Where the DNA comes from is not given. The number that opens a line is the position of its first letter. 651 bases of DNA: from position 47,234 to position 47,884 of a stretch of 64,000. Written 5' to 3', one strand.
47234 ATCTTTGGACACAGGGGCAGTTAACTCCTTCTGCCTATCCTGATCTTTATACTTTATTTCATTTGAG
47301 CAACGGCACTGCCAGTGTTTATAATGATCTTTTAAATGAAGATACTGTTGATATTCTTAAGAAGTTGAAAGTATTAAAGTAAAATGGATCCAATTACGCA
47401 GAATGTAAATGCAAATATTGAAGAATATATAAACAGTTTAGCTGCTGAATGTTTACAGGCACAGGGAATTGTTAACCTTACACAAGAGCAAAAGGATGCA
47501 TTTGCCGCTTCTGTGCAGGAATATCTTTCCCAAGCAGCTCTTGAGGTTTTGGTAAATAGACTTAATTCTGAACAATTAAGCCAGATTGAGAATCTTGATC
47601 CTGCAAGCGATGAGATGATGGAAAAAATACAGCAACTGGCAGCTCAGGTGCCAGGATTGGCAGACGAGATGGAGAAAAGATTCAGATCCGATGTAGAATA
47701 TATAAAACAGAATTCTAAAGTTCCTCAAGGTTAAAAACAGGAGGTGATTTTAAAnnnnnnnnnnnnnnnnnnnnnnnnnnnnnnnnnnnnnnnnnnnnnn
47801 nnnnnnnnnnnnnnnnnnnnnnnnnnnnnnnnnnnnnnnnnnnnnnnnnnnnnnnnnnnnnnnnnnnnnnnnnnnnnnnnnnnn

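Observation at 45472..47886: Three-gene cluster: 636-aa Gly/Ala-rich repetitive protein, acidic Q/E-rich protein, and small Gly-rich TM peptide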

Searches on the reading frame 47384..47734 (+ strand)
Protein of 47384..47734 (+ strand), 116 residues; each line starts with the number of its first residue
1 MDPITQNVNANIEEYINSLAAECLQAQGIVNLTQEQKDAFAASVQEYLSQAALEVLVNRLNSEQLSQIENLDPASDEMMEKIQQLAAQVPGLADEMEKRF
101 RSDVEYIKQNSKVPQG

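Call 4: search_protein_families(library=pfam, proteins=[window:47384-47734:+], max_evalue=0.1)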
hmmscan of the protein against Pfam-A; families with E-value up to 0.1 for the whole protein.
window:47384-47734:+ (116 aa): 7 families
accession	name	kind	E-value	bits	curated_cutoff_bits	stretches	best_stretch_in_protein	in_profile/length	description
PF07889.17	DUF1664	-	0.012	16.1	34.6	1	40-109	42-108/124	Protein of unknown function (DUF1664)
PF12201.13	bcl-2I13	-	0.013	15.9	25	1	52-102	27-75/156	Bcl2-interacting killer, BH3-domain containing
PF04380.18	BMFP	-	0.019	15.8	37.2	1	76-105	8-37/77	Membrane fusogenic activity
PF00206.25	Lyase_1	-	0.025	14.4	27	1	5-61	80-136/312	Lyase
PF00231.24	ATP-synt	-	0.029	14.5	39.9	1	30-88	204-262/285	ATP synthase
PF05812.17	Herpes_BLRF2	-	0.062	13.9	25.8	0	31-85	35-84/119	Herpesvirus BLRF2 protein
PF09932.14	DUF2164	-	0.074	13.5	27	0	31-62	2-32/74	Uncharacterized conserved protein (DUF2164)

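Call 8: search_protein_families(library=ncbifam, proteins=[window:47384-47731:+], max_evalue=0.1)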
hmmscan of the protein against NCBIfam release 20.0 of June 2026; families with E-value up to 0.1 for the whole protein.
window:47384-47731:+ (116 aa): 5 families
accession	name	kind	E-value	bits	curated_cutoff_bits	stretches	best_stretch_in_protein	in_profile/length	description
TIGR00115.1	tig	equivalog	0.0029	16.5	180.2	1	10-105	299-391/410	trigger factor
TIGR00566.1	trpG_papA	subfamily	0.028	14.2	121.05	1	36-75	7-46/192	glutamine amidotransferase of anthranilate synthase or aminodeoxychorismate synthase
NF033915.0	antiphage_ZorA_2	subfamily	0.029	13.4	100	1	12-109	275-371/383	anti-phage ZorAB system protein ZorA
NF001645.0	PRK00420.1-2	equivalog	0.059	13.4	162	1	69-101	55-87/106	hypothetical protein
NF005271.0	PRK06774.1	equivalog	0.08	12.3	340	1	35-74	6-45/191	aminodeoxychorismate synthase component II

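Call 16: find_homologous_proteins(query=window:47384-47731:+)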
Query window:47384-47731:+ (116 aa): 37 proteins with E <= 0.001 among 43 candidates.
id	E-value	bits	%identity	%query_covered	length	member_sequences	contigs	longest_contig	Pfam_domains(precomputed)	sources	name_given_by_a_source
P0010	1.0e-64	233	100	100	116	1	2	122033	-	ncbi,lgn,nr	ncbi:hypothetical protein HYS95_00995 [Candidatus Daviesbacteria bacterium]|nr:hypothetical protein 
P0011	1.8e-47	178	76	98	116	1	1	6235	-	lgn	-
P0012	4.6e-47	176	75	99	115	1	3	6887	-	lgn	-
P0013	7.0e-47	176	75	98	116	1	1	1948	-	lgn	-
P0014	2.0e-46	174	76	99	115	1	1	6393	-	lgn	-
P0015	2.4e-46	174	73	98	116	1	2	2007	-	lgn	-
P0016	5.3e-46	173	74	98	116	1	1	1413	-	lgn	-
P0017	6.1e-46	173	74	98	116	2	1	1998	-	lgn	-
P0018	8.8e-46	172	75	99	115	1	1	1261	-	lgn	-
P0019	1.3e-45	172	72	99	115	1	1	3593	-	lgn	-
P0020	1.3e-44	168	74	98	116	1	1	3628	-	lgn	-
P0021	2.5e-44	167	72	98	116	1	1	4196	-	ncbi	-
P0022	2.6e-44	167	68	99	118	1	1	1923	-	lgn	-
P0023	3.6e-44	167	69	99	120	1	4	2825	-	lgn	-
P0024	4.0e-44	167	70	98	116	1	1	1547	-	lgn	-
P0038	1.1e-39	153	68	99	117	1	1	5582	-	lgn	-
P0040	2.5e-37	145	63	98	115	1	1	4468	-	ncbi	-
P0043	4.7e-35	138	59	99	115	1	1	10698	-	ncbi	-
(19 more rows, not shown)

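Call 19: find_encoding_contigs(protein=P0043, flank=10000, max_places=2)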
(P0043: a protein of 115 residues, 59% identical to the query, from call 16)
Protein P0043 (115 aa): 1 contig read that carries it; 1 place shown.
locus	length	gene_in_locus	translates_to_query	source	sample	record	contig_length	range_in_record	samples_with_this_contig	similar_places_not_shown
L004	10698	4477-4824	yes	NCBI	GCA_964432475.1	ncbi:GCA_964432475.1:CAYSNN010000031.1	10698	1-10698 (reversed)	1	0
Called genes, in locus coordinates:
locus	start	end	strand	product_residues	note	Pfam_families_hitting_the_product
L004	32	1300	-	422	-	PF13173:AAA_14, PF13635:DUF4143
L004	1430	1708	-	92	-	-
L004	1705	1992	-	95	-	-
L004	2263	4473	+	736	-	-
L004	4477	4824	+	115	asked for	-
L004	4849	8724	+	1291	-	PF07728:AAA_5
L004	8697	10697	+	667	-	?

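Call 20: find_encoding_contigs(protein=P0012, flank=7000, max_places=3)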
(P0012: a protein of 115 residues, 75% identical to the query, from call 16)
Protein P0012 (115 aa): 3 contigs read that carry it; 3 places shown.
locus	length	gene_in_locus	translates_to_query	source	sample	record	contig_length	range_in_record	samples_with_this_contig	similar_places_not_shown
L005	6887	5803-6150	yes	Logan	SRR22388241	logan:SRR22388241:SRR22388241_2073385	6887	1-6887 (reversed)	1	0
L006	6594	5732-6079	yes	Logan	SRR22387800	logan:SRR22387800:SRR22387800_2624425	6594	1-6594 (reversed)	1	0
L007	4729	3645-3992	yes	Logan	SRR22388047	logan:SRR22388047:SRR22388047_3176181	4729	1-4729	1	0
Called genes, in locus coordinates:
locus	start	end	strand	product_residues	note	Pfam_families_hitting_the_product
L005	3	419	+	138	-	?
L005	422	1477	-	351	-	PF02661:Fic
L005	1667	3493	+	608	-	-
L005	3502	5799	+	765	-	-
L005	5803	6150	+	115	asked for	-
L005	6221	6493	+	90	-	PF02583:Trns_repr_metal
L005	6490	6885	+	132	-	?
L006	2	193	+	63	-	?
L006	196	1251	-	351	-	PF02661:Fic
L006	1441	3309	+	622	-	-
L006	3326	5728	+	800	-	-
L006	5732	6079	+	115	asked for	-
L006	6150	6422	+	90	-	PF02583:Trns_repr_metal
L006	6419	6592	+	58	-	?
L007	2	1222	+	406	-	?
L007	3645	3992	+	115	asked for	-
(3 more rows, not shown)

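Call 30: search_protein_families(library=phrogs, proteins=[window:47384-47731:+], max_evalue=0.01)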
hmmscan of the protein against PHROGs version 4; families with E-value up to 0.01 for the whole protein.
window:47384-47731:+ (116 aa): 1 family
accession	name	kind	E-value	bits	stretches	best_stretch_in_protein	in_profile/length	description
phrog_31778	-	unknown function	0.0058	17.7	0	70-93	12-35/66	-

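Call 32: predict_structure(alignment_id=A3)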
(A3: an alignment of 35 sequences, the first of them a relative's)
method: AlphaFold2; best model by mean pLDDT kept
length: 116 residues; sequences in the alignment: 35
mean_pLDDT: 86.7   pTM: 0.76
mean pLDDT of the five models: 86.7, 84.5, 83.1, 81.7, 81.6
residues with pLDDT >= 90: 51; 70-90: 58; 50-70: 3; < 50: 4
segments of 3 or more residues with pLDDT < 50: 1-4
pLDDT, mean of each block of 10 residues (from residue 1): 61 90 90 92 92 89 88 84 88 91 93 79
secondary structure, 60 per line:
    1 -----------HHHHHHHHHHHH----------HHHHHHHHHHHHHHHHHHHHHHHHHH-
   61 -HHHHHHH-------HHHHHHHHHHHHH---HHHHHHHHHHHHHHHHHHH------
elements in order: H12-23 H34-59 H62-68 H76-88 H92-110
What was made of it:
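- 47384..47734 (+): 116-aa acidic five-helix partner protein (HYS95_00995), probably translationally coupled (1-nt gap). Call 32: pLDDT 86.7.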

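Call 39: find_related_loci(query=A3, collection=genome_contigs, flank=10000)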
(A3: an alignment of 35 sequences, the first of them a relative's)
Query A3 (116 aa) in genome_contigs; peptide patterns used: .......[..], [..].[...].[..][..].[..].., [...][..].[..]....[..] (x = any residue, [..] = any of these).
83 stretches matched a pattern; 2 encode a relative of the query (tblastn E <= 1e-3); 2 distinct loci.
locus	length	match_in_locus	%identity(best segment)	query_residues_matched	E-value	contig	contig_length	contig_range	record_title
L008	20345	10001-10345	62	1-115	2e-46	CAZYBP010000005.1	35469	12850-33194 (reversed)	MAG TPA_asm: uncultured Gammaproteobacteria bacterium isolate binchicken_co227_340 genome assembly, contig: NODE_2111_le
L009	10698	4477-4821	59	1-115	5e-44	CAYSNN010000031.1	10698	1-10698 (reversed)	MAG TPA_asm: uncultured Gammaproteobacteria bacterium isolate binchicken_co251_42 genome assembly, contig: NODE_8723_len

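Call 40: fold_search(model_id=the predicted structure, library=pdb)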
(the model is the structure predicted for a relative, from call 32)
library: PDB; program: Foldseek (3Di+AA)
matches with E <= 10: 161; with E <= 0.001: 0
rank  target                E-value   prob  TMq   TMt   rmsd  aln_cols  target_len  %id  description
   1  5i2r_D                8.8e-01  0.13  0.26  0.12  14.2       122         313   14  CRYSTAL STRUCTURE OF HUMAN PHOSPHODIESTERASE 10 IN COMPLEX WITH C2(=NN(c1cccc(c1)OC(F)(F)F)C=CC2=O)c3ccnn3c4ccccc4, mi (released 2016-03-09)
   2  2gsl_B                1.0e+00  0.35  0.41  0.40   6.8       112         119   14  X-Ray Crystal Structure of Protein FN1578 from Fusobacterium nucleatum. Northeast Structural Genomics Consortium Targe (released 2006-05-09)
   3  2gsl_C                1.8e+00  0.23  0.42  0.41   7.7       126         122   12  X-Ray Crystal Structure of Protein FN1578 from Fusobacterium nucleatum. Northeast Structural Genomics Consortium Targe (released 2006-05-09)
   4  7xge_C                1.8e+00  0.07  0.22  0.17  18.8       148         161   11  Crystal structure of MCL-1 in complex with computationally designed inhibitor protein (released 2022-07-20)
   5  2n39_MODEL_1_A        2.2e+00  0.14  0.32  0.33  11.0       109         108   13  NMR solution structure of a C-terminal domain of the chromodomain helicase DNA-binding protein 1 (released 2016-06-01)
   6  2q5t                  2.3e+00  0.10  0.26  0.08  11.8       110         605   19  Full-length Cholix toxin from Vibrio Cholerae (released 2008-02-12)
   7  6dfk_L                2.6e+00  0.05  0.20  0.13  12.8       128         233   16  Crystal structure of the 11S subunit of the Plasmodium falciparum proteasome, PA28 (released 2019-08-07)
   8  3cy5_A                2.7e+00  0.05  0.23  0.20  13.2       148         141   16  Crystal structure determination of buffalo (Bubalus bubalis) hemoglobin at 2 angstrom resolution (released 2009-04-28)
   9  2zr3_A                3.0e+00  0.06  0.23  0.09  14.8       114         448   18  Crystal structure of seryl-tRNA synthetase from Pyrococcus horikoshii (released 2008-09-09)
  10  6muv_f                3.0e+00  0.05  0.22  0.16  12.6       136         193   14  The structure of the Plasmodium falciparum 20S proteasome in complex with two PA28 activators (released 2019-08-07)
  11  2zlu_A                3.0e+00  0.04  0.22  0.20  13.2       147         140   14  Horse methemoglobin high salt, pH 7.0 (88% relative humidity) (released 2008-06-24)
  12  8ub7_B                3.4e+00  0.04  0.22  0.21  15.1       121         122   12  Diversity-generating retroelement (DGR) ribonucleoprotein reverse transcriptase - Active state (N-occupied) (released 2024-10-23)
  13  7a6h_A                3.7e+00  0.08  0.29  0.04  10.7       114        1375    7  Cryo-EM structure of human apo RNA Polymerase III (released 2021-02-03)
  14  3lys_C                3.9e+00  0.08  0.27  0.29  13.1       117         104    8  Crystal Structure of the N-terminal domain of the Prophage pi2 protein 01 (integrase) from Lactococcus lactis, Northea (released 2010-03-16)
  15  6jp1_A                3.9e+00  0.06  0.28  0.23  13.1       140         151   13  An X-ray structure of met sperm whale F43Y/T67R myoglobin with Tyr-heme double cross-links (released 2019-05-29)
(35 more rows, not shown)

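Call 43: search_protein_families(library=pfam, proteins=[L008:1268-3130:+, L008:3131-7453:-, L008:7680-9992:+, L008:10376-14281:+, L008:14254-17577:+, L008:17594-18502:-, L008:18721-19677:-, L008:19741-20289:-, L008:792-1241:+], max_evalue=0.001)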
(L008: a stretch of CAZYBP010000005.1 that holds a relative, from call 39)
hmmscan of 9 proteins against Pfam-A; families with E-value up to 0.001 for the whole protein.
L008:1268-3130:+ (620 aa): 0 families

L008:3131-7453:- (1440 aa): 0 families

L008:7680-9992:+ (770 aa): 0 families

L008:10376-14281:+ (1301 aa): 1 family
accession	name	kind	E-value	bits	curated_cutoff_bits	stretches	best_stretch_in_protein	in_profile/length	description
PF07728.20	AAA_5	-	2.4e-17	63.7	22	1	983-1121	2-139/139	AAA domain (dynein-related subfamily)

L008:14254-17577:+ (1107 aa): 2 families
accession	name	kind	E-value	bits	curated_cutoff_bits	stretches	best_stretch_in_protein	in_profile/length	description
PF01841.26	Transglut_core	-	3.1e-13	50.4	23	1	540-618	35-108/108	Transglutaminase-like superfamily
PF24999.1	LAMB4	-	0.00052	20.2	27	0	703-735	6-38/66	Laminin subunit beta-4-like domain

L008:17594-18502:- (302 aa): 3 families
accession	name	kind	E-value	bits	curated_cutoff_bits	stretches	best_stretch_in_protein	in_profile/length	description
PF07719.23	TPR_2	-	4.2e-05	23.8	27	1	269-298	1-30/34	Tetratricopeptide repeat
PF13428.12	TPR_14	-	0.00026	21.8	23.5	0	269-292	1-24/44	Tetratricopeptide repeat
PF13176.12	TPR_7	-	0.00092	19.6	27.9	0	273-298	3-28/36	Tetratricopeptide repeat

L008:18721-19677:- (318 aa): 2 families
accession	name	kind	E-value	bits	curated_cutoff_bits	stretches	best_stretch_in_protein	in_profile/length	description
PF02661.23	Fic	-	1.9e-25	90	24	1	101-197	2-93/93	Fic/DOC family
PF12728.13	HTH_17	-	1e-15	58.1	27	1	266-315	1-49/51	Helix-turn-helix domain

L008:19741-20289:- (182 aa): 0 families

L008:792-1241:+ (149 aa): 2 families
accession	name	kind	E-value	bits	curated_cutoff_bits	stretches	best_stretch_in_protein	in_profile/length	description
PF01850.27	PIN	-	2.1e-17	64.3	23.6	1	20-139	3-118/120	PIN domain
PF13470.12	PIN_3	-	0.00092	20.5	27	0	20-133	4-114/115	PIN domain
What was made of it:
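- TA and Fic genes are nearby in some loci (calls 20, 43).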

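Call 49: find_related_loci(query=A3, collection=viral_contigs, flank=10000)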
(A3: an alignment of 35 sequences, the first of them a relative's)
Query A3 (116 aa) in viral_contigs; peptide patterns used: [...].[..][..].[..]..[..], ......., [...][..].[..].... (x = any residue, [..] = any of these).
72 stretches matched a pattern, but none encodes a relative of the query by tblastn (E <= 1e-3).

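Call 51: search_dna_similar(query=window:47384-47731:+, collection=phages, mode=protein, max_evalue=0.01)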
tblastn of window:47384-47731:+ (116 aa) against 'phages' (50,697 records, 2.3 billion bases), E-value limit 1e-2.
No match.

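Call 52: find_related_loci(query=A3, collection=metagenome_contigs, flank=10000)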
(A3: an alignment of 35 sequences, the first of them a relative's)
Query A3 (116 aa) in metagenome_contigs; peptide patterns used: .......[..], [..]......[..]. (x = any residue, [..] = any of these).
469 stretches matched a pattern; 1 encode a relative of the query (tblastn E <= 1e-3); 1 distinct loci.
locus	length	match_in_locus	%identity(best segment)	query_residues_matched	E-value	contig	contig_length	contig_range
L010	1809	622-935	67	11-114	1e-39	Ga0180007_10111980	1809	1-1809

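Call 53: find_encoding_contigs(protein=P0014, flank=7000, max_places=2)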
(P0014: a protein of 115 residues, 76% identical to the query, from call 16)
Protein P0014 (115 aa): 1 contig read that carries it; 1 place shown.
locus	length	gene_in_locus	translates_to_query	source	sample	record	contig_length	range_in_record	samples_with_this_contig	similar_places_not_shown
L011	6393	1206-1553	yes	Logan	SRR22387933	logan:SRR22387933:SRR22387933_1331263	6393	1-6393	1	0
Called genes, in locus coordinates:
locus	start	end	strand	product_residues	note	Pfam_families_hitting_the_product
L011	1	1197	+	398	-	?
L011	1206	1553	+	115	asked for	-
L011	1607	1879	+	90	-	PF02583:Trns_repr_metal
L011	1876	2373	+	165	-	PF22544:HYDIN_VesB_CFA65-like_Ig, PF07610:DUF1573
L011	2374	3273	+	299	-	-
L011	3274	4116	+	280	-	-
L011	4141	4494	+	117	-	PF13473:Cupredoxin_1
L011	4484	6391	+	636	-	?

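Call 54: find_encoding_contigs(protein=P0011, flank=7000, max_places=2)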
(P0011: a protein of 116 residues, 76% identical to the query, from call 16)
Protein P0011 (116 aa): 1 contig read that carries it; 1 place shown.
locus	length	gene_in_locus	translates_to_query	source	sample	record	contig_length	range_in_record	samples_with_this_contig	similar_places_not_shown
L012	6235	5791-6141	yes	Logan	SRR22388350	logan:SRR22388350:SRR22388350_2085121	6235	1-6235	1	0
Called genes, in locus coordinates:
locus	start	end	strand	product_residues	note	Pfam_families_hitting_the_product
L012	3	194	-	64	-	?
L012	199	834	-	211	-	PF08843:AbiEii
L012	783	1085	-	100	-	PF21956:DUF6922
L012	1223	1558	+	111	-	-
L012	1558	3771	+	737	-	-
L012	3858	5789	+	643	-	PF06810:Phage_scaffold (weak)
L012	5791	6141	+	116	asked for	-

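Call 55: find_encoding_contigs(protein=P0038, flank=7000, max_places=2)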
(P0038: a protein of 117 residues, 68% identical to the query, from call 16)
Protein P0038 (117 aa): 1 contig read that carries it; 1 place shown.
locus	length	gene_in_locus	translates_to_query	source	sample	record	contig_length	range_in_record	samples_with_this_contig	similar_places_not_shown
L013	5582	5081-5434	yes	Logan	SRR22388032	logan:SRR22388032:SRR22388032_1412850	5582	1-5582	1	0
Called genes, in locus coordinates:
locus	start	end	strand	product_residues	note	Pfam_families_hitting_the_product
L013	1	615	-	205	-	?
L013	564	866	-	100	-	PF21956:DUF6922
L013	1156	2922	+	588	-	-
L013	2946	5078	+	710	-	-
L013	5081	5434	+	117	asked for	-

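Call 56: find_encoding_contigs(protein=P0040, flank=7000, max_places=2)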
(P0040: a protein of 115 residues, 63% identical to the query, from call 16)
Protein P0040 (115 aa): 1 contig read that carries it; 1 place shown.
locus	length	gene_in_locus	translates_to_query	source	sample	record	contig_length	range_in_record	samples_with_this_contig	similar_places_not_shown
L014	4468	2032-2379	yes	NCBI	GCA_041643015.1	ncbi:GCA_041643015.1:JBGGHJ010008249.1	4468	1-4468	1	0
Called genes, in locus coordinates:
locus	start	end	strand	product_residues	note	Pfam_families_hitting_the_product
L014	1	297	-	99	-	?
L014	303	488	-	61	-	PF00584:SecE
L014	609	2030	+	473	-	-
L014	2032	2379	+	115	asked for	-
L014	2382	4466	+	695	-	?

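Call 71: search_protein_families(library=pfam, proteins=[L012:1223-1555:+, L012:1558-3768:+, L005:1667-3490:+, L014:2382-4466:+, L008:1268-3127:+], max_evalue=0.01)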
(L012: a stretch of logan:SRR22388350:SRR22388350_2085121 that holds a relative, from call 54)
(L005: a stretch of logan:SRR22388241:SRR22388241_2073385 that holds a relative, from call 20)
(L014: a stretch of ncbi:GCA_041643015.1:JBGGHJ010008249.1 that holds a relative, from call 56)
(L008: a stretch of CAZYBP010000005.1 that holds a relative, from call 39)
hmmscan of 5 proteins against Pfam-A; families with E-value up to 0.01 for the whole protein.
L012:1223-1555:+ (111 aa): 0 families

L012:1558-3768:+ (737 aa): 0 families

L005:1667-3490:+ (608 aa): 0 families

L014:2382-4466:+ (695 aa): 2 families
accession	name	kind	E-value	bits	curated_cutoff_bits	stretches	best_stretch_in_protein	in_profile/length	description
PF13672.11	PP2C_2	-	9e-08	32.3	24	1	294-490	9-182/209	Protein phosphatase 2C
PF07228.17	SpoIIE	-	0.00043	20.7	25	1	388-486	41-137/192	Stage II sporulation protein E (SpoIIE)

L008:1268-3127:+ (620 aa): 0 families

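Call 76: search_protein_families(library=padloc, proteins=[window:47384-47731:+, L008:10376-14278:+, L008:14254-17574:+, L005:1667-3490:+, L012:1558-3768:+, L014:2382-4466:+, L008:3131-7450:-], max_evalue=0.001)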
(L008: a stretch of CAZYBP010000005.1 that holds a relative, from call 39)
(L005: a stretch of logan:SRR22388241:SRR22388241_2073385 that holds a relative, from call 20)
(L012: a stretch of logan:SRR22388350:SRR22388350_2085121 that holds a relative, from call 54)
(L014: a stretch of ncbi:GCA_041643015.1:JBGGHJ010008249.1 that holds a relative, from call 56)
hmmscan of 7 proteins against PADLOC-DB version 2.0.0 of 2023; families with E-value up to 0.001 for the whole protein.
window:47384-47731:+ (116 aa): 0 families

L008:10376-14278:+ (1301 aa): 0 families

L008:14254-17574:+ (1107 aa): 0 families

L005:1667-3490:+ (608 aa): 0 families

L012:1558-3768:+ (737 aa): 0 families

L014:2382-4466:+ (695 aa): 0 families

L008:3131-7450:- (1439 aa): 0 families

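Call 80: search_protein_families(library=pfam, alignment_id=A3, max_evalue=0.05)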
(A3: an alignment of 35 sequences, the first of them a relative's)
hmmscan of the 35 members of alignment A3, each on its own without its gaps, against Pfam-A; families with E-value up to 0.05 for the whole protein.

A. member 1, P0010 (116 aa): 5 families
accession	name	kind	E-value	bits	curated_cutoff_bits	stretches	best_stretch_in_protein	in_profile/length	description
PF07889.17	DUF1664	-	0.012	16.1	34.6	1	40-109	42-108/124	Protein of unknown function (DUF1664)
PF12201.13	bcl-2I13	-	0.013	15.9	25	1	52-102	27-75/156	Bcl2-interacting killer, BH3-domain containing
PF04380.18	BMFP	-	0.019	15.8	37.2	0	76-105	8-37/77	Membrane fusogenic activity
PF00206.25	Lyase_1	-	0.025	14.4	27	1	5-61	80-136/312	Lyase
PF00231.24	ATP-synt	-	0.029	14.5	39.9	1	30-88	204-262/285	ATP synthase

B. families by the number of members that match (of 35 scanned): 19 families
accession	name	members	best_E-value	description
PF01763.21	Herpes_UL6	10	0.0005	Herpesvirus UL6 like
PF07464.16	ApoLp-III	6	0.0086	Apolipophorin-III precursor (apoLp-III)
PF04691.17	ApoC-I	5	0.00066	Apolipoprotein C-I (ApoC-1)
PF11101.13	DUF2884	3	0.0044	Protein of unknown function (DUF2884)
PF03304.18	Mlp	2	0.0028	Mlp lipoprotein family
PF11944.13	DUF3461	2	0.0063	Protein of unknown function (DUF3461)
PF00231.24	ATP-synt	2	0.026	ATP synthase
PF09932.14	DUF2164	2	0.039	Uncharacterized conserved protein (DUF2164)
PF21709.3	ABC_C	1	0.011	Emaravirus ABC_C protein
PF07889.17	DUF1664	1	0.012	Protein of unknown function (DUF1664)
PF12201.13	bcl-2I13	1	0.013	Bcl2-interacting killer, BH3-domain containing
PF04380.18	BMFP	1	0.019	Membrane fusogenic activity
PF00206.25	Lyase_1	1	0.025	Lyase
PF07083.16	DUF1351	1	0.03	Protein of unknown function (DUF1351)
PF13767.11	DUF4168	1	0.03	Domain of unknown function (DUF4168)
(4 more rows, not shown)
